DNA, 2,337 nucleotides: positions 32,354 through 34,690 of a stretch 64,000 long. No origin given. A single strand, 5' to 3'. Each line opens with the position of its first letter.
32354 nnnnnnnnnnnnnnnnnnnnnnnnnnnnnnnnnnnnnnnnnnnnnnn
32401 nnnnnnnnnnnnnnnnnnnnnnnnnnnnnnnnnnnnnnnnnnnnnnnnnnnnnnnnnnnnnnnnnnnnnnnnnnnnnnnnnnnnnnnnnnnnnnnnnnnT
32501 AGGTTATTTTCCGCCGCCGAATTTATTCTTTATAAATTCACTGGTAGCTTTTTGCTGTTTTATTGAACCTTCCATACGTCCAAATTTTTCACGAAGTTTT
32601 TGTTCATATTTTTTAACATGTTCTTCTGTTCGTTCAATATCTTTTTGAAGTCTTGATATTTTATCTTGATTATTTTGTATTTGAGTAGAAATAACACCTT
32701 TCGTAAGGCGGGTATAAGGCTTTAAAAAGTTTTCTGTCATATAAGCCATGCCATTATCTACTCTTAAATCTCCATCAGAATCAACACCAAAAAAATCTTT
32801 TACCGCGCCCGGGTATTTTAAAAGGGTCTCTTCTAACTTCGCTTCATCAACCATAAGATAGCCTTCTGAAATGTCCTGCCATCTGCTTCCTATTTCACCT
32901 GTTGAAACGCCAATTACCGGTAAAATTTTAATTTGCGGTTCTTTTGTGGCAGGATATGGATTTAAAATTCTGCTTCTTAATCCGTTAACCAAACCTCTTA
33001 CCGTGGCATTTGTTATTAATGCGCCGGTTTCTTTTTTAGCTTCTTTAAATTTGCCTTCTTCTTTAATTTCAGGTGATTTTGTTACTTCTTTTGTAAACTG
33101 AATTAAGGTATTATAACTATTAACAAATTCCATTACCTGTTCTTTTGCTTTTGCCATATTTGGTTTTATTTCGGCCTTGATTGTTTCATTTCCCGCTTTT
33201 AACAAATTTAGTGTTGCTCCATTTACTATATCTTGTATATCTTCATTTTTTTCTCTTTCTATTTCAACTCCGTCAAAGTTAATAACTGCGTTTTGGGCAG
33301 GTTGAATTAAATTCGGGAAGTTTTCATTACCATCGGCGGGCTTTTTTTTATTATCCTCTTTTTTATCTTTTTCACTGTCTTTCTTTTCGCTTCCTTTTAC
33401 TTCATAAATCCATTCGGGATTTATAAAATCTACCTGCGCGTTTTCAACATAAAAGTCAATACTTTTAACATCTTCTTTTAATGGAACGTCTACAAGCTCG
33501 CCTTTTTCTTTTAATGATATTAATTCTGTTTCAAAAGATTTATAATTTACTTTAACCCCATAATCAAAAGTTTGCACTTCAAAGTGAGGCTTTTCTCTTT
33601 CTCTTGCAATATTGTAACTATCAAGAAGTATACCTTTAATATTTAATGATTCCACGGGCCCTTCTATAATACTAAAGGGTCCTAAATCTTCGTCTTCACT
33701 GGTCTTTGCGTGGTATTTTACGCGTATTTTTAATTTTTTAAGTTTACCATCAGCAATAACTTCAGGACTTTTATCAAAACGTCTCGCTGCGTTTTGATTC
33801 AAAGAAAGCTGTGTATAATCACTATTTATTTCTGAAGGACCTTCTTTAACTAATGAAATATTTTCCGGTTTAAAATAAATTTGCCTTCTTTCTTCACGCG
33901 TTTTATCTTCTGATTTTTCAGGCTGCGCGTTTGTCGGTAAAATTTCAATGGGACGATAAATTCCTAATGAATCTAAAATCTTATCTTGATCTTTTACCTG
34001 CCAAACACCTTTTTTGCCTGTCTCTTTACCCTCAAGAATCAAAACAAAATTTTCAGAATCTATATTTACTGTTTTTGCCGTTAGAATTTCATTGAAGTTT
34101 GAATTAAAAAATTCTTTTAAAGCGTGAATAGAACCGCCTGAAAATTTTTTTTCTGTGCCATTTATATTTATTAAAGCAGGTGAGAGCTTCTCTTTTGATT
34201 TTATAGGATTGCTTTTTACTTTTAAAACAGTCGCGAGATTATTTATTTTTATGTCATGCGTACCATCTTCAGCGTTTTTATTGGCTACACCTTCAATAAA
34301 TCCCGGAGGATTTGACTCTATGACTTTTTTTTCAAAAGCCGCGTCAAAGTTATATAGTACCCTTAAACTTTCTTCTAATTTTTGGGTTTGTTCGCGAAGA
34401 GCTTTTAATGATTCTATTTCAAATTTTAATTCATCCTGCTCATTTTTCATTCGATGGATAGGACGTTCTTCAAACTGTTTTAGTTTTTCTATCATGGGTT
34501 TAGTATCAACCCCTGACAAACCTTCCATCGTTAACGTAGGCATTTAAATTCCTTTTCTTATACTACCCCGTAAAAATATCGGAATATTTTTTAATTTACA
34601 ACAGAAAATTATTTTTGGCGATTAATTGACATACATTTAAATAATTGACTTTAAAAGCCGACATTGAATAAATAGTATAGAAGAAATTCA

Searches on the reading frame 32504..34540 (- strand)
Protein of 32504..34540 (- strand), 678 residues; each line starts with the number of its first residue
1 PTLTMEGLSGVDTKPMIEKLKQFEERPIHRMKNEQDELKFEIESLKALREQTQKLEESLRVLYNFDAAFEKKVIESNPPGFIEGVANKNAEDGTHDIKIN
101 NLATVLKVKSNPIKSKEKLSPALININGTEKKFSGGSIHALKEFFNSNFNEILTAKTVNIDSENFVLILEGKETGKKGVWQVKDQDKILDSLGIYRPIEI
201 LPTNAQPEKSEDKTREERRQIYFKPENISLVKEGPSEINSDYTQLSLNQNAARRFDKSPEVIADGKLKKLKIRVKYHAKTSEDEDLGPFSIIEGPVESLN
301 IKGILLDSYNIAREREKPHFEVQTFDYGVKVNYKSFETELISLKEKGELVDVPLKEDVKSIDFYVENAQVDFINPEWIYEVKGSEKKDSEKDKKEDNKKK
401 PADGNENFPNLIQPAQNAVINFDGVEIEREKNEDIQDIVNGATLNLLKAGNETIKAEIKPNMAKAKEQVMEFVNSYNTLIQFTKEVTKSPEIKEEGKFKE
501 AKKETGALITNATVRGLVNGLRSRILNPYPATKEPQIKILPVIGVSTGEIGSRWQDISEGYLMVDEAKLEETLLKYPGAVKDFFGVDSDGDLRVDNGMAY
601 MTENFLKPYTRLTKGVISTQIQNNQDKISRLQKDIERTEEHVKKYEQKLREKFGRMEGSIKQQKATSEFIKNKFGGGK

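Call 50: search_protein_families(library=pfam, proteins=[window:32504-34540:-], max_evalue=0.00001)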
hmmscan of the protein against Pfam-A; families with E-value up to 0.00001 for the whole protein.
window:32504-34540:- (678 aa): 2 families
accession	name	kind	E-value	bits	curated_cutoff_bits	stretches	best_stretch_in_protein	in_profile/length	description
PF07195.17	FliD_C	-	3.9e-50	170.9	25.4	1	415-663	1-234/236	Flagellar hook-associated protein 2 C-terminus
PF02465.23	FliD_N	-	4.7e-15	56.4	24.8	1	9-104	1-95/97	Flagellar hook-associated protein 2 N-terminus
